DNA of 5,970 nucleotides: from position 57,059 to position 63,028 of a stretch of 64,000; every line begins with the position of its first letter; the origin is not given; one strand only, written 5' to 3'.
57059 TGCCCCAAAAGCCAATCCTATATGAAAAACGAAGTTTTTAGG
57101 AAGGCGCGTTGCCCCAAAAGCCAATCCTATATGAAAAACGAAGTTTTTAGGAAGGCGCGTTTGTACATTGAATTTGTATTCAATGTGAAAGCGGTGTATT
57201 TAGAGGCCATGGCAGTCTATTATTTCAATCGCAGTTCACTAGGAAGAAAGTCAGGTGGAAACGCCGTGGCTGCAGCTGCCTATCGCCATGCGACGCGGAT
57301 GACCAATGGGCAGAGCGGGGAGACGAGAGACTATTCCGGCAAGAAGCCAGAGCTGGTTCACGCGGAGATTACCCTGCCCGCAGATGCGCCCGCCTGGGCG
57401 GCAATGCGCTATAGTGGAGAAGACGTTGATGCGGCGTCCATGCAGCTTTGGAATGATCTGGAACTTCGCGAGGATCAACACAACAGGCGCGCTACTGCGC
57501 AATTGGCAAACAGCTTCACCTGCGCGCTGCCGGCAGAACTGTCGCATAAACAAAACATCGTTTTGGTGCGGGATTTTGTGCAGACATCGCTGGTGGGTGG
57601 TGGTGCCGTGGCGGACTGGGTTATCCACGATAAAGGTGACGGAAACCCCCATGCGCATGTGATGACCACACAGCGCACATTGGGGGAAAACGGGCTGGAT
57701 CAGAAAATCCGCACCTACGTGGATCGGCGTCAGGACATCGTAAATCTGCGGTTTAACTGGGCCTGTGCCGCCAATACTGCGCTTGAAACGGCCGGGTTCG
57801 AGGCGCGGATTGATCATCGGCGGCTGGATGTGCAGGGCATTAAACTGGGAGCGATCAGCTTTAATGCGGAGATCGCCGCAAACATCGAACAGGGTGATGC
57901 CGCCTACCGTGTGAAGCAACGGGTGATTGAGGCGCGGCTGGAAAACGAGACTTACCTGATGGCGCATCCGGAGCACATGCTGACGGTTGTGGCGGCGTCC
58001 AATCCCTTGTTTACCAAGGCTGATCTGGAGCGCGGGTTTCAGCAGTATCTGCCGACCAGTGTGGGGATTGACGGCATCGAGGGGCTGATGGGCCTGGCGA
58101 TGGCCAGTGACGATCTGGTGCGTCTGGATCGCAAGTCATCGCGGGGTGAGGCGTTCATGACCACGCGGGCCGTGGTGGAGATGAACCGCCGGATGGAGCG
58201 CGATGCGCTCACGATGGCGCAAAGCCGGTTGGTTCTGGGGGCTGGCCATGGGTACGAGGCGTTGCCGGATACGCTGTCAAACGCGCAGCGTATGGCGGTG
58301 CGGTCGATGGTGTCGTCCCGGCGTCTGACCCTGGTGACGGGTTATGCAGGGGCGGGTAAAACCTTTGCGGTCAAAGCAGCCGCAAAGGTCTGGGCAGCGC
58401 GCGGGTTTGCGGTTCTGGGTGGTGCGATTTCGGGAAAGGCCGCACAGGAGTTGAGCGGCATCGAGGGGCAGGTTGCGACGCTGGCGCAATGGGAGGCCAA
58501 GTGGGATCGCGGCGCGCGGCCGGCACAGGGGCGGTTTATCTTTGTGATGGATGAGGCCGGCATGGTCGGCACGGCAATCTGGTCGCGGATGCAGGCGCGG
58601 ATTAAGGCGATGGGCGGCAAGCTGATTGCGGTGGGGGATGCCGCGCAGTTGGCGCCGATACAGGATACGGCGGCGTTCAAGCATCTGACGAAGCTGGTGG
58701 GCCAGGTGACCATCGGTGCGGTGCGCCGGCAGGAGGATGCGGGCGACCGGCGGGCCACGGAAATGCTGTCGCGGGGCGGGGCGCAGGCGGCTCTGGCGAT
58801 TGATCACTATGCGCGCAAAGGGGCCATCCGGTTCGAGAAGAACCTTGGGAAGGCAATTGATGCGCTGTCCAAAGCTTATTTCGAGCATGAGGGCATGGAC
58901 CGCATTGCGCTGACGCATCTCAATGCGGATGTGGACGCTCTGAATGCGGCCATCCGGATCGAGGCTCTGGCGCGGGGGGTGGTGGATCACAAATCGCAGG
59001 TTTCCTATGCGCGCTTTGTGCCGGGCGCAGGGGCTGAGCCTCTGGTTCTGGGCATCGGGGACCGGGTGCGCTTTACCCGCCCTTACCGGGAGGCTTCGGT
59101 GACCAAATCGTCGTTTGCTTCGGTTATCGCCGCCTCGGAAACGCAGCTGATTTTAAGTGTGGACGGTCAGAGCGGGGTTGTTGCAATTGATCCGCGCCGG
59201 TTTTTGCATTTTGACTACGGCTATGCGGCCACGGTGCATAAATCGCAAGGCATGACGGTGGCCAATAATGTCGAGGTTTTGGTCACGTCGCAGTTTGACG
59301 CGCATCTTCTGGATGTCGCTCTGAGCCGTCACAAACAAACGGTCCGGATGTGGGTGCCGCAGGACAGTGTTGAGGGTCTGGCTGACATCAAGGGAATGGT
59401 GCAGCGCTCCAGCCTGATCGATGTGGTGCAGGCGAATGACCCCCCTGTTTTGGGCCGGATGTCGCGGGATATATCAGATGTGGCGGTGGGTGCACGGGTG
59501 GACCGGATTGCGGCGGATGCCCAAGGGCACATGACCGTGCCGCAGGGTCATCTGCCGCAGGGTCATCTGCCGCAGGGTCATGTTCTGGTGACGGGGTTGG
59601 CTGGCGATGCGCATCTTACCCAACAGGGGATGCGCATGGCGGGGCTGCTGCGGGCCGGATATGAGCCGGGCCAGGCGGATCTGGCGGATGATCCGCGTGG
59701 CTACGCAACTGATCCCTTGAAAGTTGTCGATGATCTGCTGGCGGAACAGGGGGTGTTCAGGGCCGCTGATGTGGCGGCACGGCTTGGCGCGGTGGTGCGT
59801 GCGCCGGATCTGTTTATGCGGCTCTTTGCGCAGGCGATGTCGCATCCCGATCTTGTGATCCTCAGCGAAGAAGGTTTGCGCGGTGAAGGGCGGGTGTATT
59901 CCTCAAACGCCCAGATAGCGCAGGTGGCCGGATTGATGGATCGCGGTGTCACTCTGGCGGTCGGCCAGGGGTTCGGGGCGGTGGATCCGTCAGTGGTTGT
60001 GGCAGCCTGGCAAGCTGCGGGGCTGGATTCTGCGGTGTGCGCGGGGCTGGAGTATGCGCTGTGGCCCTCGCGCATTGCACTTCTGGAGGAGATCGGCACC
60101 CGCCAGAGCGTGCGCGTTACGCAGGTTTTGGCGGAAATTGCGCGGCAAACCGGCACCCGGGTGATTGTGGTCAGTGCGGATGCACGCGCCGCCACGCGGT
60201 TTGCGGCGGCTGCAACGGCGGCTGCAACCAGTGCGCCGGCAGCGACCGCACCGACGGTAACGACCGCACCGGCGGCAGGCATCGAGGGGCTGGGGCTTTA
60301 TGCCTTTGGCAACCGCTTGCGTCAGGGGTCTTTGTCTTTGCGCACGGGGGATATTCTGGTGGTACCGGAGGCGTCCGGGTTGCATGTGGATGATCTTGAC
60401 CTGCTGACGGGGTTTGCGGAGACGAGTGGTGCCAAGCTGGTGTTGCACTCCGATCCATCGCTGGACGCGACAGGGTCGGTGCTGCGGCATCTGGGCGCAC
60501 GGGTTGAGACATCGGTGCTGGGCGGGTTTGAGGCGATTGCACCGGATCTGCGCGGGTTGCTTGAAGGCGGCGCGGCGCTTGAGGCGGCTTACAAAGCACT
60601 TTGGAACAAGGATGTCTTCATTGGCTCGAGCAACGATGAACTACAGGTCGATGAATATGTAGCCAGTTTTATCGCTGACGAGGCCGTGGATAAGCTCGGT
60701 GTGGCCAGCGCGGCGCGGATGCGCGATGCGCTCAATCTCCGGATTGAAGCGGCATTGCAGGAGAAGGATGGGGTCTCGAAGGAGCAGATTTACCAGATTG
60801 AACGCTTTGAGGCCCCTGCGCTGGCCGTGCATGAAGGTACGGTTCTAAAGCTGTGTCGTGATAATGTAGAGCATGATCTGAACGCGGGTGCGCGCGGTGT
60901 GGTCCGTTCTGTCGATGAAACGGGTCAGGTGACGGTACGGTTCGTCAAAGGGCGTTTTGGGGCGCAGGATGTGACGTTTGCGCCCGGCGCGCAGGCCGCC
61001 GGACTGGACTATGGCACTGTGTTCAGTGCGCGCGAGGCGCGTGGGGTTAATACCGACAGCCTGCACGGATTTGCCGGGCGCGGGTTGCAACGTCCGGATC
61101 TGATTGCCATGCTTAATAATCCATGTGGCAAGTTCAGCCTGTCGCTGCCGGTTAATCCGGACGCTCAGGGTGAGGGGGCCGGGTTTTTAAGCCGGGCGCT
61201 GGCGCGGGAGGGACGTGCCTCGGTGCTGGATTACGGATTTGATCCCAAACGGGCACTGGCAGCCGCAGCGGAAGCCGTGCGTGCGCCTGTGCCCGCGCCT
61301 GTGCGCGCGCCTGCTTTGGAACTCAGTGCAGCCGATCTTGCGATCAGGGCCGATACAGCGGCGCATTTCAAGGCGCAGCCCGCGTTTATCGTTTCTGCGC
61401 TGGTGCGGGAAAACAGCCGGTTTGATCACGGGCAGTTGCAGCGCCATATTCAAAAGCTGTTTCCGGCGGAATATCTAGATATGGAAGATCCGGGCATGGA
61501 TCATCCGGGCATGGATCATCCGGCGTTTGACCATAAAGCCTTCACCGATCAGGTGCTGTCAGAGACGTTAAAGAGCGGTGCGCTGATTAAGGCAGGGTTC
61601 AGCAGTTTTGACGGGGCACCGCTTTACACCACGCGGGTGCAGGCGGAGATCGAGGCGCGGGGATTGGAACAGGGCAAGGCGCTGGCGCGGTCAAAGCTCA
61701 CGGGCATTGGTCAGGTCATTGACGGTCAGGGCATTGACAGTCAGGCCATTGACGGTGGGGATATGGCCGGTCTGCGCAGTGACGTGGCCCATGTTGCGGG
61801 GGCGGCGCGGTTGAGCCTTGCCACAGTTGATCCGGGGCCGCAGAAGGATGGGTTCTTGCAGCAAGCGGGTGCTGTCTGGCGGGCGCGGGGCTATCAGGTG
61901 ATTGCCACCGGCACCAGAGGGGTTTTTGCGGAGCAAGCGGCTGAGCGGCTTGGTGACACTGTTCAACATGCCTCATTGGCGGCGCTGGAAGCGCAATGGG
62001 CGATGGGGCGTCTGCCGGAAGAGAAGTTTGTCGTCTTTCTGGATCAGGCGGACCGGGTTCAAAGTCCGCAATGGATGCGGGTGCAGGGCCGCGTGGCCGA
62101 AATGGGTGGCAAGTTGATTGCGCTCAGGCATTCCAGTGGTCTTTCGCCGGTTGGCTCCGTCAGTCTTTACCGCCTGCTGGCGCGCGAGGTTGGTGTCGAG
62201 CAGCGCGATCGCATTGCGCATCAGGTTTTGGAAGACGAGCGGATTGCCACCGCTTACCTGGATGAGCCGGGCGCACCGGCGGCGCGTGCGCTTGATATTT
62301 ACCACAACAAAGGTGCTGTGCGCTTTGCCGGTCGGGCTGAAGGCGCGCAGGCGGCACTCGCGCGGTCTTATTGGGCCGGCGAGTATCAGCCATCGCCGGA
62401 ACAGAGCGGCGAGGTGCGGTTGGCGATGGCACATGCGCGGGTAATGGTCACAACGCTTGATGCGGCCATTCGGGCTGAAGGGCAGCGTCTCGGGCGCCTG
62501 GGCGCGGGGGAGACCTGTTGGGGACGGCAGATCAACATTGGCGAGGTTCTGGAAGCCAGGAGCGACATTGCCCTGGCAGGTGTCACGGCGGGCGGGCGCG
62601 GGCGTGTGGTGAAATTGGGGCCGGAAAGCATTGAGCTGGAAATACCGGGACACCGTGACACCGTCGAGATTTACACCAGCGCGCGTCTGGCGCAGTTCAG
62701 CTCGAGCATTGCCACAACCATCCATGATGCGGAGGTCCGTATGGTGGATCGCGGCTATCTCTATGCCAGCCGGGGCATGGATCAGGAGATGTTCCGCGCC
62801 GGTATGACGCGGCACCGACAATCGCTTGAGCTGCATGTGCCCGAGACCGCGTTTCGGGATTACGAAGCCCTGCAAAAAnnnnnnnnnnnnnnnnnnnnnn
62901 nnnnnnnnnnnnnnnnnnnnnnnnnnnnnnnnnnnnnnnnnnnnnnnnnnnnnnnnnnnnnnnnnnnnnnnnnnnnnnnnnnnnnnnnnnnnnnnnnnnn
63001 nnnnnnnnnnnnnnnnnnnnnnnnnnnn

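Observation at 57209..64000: Giant open-ended relaxase ORF (missing from the ORF track) with four tandem linker+RecD-like helicase modules, the two inner ones degenerate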

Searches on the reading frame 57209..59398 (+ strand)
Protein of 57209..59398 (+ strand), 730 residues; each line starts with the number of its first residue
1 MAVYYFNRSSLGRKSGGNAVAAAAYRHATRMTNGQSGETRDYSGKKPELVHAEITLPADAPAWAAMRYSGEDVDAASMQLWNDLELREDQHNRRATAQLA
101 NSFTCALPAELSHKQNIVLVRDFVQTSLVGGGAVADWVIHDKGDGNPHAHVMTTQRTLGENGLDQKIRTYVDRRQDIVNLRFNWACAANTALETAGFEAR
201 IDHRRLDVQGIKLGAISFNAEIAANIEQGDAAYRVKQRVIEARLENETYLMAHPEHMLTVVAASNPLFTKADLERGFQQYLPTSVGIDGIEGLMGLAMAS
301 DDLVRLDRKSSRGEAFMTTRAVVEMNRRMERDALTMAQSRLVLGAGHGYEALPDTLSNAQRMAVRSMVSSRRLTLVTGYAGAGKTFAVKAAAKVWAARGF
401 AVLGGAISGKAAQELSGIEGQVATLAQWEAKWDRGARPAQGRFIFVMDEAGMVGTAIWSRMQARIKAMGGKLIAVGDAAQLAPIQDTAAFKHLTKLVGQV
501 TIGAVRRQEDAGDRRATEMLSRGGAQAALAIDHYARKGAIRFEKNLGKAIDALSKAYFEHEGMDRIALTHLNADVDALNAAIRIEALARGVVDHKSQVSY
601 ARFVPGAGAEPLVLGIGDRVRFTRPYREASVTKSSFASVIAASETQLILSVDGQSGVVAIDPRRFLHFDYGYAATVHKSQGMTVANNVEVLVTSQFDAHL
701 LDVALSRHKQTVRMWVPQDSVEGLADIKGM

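Call 6: search_protein_families(library=pfam, proteins=[window:57209-59398:+], max_evalue=1)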
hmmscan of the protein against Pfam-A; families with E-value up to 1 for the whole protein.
window:57209-59398:+ (730 aa): 11 families
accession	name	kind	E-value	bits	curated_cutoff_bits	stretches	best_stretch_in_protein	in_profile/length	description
PF03389.21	MobA_MobL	-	3e-49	168.3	26.7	1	19-213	3-208/224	MobA/MobL family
PF13604.12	AAA_30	-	6.4e-39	134.1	27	1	356-542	2-188/191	AAA domain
PF13245.12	AAA_19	-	3.1e-13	50.5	25.1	1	360-483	1-131/134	AAA domain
PF01443.25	Viral_helicase1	-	1.6e-05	25.3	21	2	375-496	2-114/228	Viral superfamily 1 RNA helicase core domain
PF05970.20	PIF1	-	0.00025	21.1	25.9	1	361-417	7-68/223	PIF1-like helicase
PF13086.12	AAA_11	-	0.0021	18.3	27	1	356-395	2-41/257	AAA domain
PF13191.12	AAA_16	-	0.0045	17.9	32.6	1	368-494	20-156/167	AAA ATPase domain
PF25199.1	nSTAND_NTPase5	-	0.0049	17.1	34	1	367-403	37-74/145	Novel STAND NTPase 5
PF13481.12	AAA_25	-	0.019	15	27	1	361-482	23-156/195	AAA domain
PF00004.35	AAA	-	0.049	14.5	21.2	1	375-414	2-41/131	ATPase family associated with various cellular activities (AAA)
PF02562.22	PhoH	-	0.092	12.7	27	1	357-396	6-45/205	PhoH-like protein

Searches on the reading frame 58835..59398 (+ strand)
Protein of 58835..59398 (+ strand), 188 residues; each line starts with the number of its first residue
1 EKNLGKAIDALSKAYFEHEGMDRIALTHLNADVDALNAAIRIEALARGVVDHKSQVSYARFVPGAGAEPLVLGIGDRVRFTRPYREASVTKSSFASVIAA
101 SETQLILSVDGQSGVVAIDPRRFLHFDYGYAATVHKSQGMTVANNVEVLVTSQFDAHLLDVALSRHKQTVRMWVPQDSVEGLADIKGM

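Call 24: search_protein_families(library=pfam, proteins=[window:58835-59398:+], max_evalue=1)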
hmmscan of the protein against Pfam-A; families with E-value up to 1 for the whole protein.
window:58835-59398:+ (188 aa): 2 families
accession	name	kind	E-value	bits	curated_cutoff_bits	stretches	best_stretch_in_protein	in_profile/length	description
PF01443.25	Viral_helicase1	-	0.037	14.3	21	1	101-170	166-224/228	Viral superfamily 1 RNA helicase core domain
PF13538.12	UvrD_C_2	-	0.077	13.3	27.4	1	128-165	1-44/52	UvrD-like helicase C-terminal domain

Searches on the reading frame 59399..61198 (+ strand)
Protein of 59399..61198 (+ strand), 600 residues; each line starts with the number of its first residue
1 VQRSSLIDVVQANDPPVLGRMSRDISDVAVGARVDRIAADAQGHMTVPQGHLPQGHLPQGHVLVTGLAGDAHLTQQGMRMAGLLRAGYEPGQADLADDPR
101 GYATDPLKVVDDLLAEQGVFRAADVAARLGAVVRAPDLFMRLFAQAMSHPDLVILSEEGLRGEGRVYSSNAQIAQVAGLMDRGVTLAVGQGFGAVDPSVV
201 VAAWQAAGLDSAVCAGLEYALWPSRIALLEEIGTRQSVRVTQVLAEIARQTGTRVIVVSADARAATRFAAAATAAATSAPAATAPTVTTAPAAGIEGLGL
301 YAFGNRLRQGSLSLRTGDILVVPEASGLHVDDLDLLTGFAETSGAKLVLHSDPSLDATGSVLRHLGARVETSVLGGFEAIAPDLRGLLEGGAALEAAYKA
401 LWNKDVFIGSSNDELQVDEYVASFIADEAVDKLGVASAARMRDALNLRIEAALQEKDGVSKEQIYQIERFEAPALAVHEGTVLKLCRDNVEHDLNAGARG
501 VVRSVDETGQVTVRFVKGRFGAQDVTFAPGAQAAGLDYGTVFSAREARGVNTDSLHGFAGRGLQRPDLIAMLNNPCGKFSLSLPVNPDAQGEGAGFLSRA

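Call 6: search_protein_families(library=pfam, proteins=[window:59399-61198:+], max_evalue=1)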
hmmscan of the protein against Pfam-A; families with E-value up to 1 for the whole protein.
window:59399-61198:+ (600 aa): 4 families
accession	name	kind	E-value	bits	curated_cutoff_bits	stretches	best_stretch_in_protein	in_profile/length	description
PF13604.12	AAA_30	-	1.1e-06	28.9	27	1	242-368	36-144/191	AAA domain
PF14192.12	DUF4314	-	0.00031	21.1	27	1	479-519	14-55/69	Domain of unknown function (DUF4314)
PF22232.2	TraI_hel_assoc_N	-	0.021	15.9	27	0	236-275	7-46/99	TraI helicase-associated ssDNA bd, N-terminal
PF02878.22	PGM_PMM_I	-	0.24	11.5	22.5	1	237-276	23-63/138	Phosphoglucomutase/phosphomannomutase, alpha/beta/alpha domain I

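Call 26: search_solved_structures(query=window:59399-61198:+, max_evalue=1)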
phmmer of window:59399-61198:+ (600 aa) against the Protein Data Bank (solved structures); distinct sequences matched with E-value up to 1: 0.

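Call 41: predict_structure(alignment_id=A1)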
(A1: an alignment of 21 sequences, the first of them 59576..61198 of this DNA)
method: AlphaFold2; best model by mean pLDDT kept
length: 541 residues; sequences in the alignment: 21
mean_pLDDT: 85.9   pTM: 0.71
mean pLDDT of the five models: 85.9, 83.8, 83.3, 83.2, 80.2
residues with pLDDT >= 90: 253; 70-90: 243; 50-70: 28; < 50: 17
segments of 3 or more residues with pLDDT < 50: 1-3, 222-233
pLDDT, mean of each block of 10 residues (from residue 1): 51 89 90 90 94 86 92 94 94 82 76 88 91 83 87 90 93 83 92 91 84 75 40 69 90 90 88 90 94 67 82 81 87 92 91 92 95 91 93 93 88 86 90 84 91 84 85 87 86 91 86 82 92 89 82
secondary structure, 60 per line:
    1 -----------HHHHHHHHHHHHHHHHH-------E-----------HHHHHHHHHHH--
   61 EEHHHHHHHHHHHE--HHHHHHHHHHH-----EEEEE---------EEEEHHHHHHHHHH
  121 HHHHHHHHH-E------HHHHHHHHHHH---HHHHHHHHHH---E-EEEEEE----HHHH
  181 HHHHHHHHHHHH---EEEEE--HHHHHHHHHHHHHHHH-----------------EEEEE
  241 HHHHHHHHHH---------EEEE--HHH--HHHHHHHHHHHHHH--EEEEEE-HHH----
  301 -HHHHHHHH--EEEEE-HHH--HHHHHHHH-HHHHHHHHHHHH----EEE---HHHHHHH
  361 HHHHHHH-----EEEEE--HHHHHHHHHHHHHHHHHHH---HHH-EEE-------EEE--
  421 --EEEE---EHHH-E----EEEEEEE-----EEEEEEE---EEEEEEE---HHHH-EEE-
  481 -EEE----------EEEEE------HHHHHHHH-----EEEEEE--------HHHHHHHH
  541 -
elements in order: H12-28 H48-58 H63-73 H77-87 E93-97 E107-110 H111-129 H138-148 H152-161 E167-172 H177-192 E196-200 H203-218 E236-240 H241-250 E260-263 H271-284 E287-292 H302-309 E312-316 H323-330 H332-343 E348-350 H354-367 E373-377 H380-398 E406-408 E416-418 E423-426 E440-446 E452-458 E462-468 H472-475 E477-479 E482-484 E495-499 H506-513 E519-524 H533-540

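Call 45: fold_search(model_id=the predicted structure, library=pdb)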
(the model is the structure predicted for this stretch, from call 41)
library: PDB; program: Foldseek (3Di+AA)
matches with E <= 10: 1394; with E <= 0.001: 106
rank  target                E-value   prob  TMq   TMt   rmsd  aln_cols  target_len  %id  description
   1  3gpl_A                7.0e-17  1.00  0.56  0.59   9.6       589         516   16  Crystal structure of the ternary complex of RecD2 with DNA and ADPNP (released 2009-06-16)
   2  3gp8_A                4.4e-16  1.00  0.61  0.60   6.5       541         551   16  Crystal structure of the binary complex of RecD2 with DNA (released 2009-06-16)
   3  5ld2_D                8.1e-16  1.00  0.55  0.50  10.6       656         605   13  Cryo-EM structure of RecBCD+DNA complex revealing activated nuclease domain (released 2016-10-05)
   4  3e1s                  1.1e-15  1.00  0.54  0.56   8.9       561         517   16  Structure of an N-terminal truncation of Deinococcus radiodurans RecD2 (released 2008-08-19)
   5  6sjb_D                6.1e-15  1.00  0.56  0.51   6.9       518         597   13  Cryo-EM structure of the RecBCD Chi recognised complex (released 2020-01-01)
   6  8b1t_D                2.0e-14  1.00  0.54  0.49   7.4       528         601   14  RecBCD-DNA in complex with the phage protein Abc2 (released 2022-12-28)
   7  5mbv_D                1.6e-13  1.00  0.51  0.47   9.1       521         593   13  Cryo-EM structure of Lambda Phage protein GamS bound to RecBCD. (released 2017-01-11)
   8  6s3h_B                5.0e-13  1.00  0.42  0.52   8.5       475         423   15  Crystal structure of helicase Pif1 from Thermus oshimai in complex with ADP-AlF4 and (dT)7ds11bp (released 2021-01-13)
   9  6s3h_A                5.3e-13  1.00  0.43  0.53   8.6       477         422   16  Crystal structure of helicase Pif1 from Thermus oshimai in complex with ADP-AlF4 and (dT)7ds11bp (released 2021-01-13)
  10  7oar_A                5.9e-13  1.00  0.41  0.49  11.7       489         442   16  Crystal structure of helicase Pif1 from Thermus oshimai in complex with parallel G-quadruplex (released 2022-03-09)
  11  7oar_B                1.7e-12  1.00  0.43  0.54   8.4       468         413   16  Crystal structure of helicase Pif1 from Thermus oshimai in complex with parallel G-quadruplex (released 2022-03-09)
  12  6s3i_A                3.1e-12  1.00  0.43  0.52   8.5       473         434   16  Crystal structure of helicase Pif1 from Thermus oshimai in complex with ssDNA (dT)18 and ADP-MgF4 (released 2021-01-13)
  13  5n8o_A                4.6e-12  1.00  0.53  0.23  10.3       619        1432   14  Cryo EM structure of the conjugative relaxase TraI of the F/R1 plasmid system (released 2017-05-03)
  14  7ada_A                1.3e-11  1.00  0.38  0.45   8.9       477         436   17  Crystal structure of helicase Pif1 from Thermus oshimai mutant Q164C-E409C (released 2021-04-07)
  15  5ftb                  4.6e-11  1.00  0.36  0.44   8.7       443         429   12  Crystal structure of Pif1 helicase from Bacteroides in complex with AMPPNP (released 2016-02-03)
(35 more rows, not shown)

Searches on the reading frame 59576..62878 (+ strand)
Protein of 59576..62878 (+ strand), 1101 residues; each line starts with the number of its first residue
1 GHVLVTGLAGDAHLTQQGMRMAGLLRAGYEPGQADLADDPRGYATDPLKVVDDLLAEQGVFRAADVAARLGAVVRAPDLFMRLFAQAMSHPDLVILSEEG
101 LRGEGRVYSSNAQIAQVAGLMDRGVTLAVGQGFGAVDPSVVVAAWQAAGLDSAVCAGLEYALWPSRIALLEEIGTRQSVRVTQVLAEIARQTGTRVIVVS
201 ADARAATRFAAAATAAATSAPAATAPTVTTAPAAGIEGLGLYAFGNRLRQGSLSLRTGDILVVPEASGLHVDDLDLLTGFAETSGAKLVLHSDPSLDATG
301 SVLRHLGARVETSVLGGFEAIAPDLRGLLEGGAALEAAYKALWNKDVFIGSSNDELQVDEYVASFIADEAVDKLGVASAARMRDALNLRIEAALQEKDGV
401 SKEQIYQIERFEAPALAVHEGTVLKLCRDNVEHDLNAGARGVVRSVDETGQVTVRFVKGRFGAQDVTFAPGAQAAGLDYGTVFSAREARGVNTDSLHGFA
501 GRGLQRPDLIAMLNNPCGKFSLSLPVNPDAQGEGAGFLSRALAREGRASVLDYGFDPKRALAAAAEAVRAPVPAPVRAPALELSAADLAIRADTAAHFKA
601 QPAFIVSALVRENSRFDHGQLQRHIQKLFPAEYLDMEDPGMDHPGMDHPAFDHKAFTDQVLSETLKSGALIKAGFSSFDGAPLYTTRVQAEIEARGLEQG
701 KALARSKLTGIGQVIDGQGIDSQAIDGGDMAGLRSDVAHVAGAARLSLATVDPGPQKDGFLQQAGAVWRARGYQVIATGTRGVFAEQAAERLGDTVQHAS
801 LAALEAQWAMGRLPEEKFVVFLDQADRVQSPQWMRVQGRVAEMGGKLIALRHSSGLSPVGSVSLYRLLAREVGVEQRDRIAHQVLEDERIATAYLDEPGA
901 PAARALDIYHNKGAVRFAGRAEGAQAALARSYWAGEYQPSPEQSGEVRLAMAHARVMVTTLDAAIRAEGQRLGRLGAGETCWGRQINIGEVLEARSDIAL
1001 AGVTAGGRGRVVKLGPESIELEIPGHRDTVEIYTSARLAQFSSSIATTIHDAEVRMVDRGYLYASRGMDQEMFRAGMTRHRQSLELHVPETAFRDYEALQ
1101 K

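Call 66: search_protein_representatives(protein=window:59576-62878:+)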
Query: 1101 residues. Proteins with E-value up to 0.001 (for the whole library): 779; up to 1e-10: 288; up to 1e-30: 36. The best 150 are listed.
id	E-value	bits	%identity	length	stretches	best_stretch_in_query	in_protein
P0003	0.0e+00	1775.8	55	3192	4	3-1101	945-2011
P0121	2.7e-245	833.5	36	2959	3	7-1100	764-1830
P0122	1.6e-222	758.1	34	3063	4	147-1099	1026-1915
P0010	6.6e-129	448.1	32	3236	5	9-580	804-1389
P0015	5.7e-118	411.9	30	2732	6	8-134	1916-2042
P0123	1.3e-111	390.9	31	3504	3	6-972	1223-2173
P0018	6.4e-109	382.0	30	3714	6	662-1097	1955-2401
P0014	4.4e-97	342.8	32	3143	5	8-621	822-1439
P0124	1.4e-90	321.2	30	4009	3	10-1085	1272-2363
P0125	8.0e-90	318.8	30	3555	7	10-966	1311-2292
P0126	1.0e-88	315.1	33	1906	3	7-975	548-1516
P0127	1.2e-79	285.0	32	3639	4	1-945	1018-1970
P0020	9.8e-79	282.1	32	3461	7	458-1085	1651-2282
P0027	3.5e-76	273.6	33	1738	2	9-574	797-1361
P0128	1.5e-74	268.2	30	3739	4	6-975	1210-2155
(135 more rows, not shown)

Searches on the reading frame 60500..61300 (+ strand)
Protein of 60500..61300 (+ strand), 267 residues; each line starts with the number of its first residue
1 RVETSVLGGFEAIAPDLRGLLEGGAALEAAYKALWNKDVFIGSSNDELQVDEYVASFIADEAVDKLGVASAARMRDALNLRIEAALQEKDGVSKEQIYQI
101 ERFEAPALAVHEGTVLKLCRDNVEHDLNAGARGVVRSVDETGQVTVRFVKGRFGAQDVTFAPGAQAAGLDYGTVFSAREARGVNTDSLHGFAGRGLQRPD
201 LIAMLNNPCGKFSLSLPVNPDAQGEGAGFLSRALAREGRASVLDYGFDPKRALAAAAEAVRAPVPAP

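Call 24: search_protein_families(library=pfam, proteins=[window:60500-61300:+], max_evalue=1)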
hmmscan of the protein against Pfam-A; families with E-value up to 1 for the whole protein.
window:60500-61300:+ (267 aa): 1 family
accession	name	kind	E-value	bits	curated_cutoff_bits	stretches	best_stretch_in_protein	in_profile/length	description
PF14192.12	DUF4314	-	0.00019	21.7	27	1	112-152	14-55/69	Domain of unknown function (DUF4314)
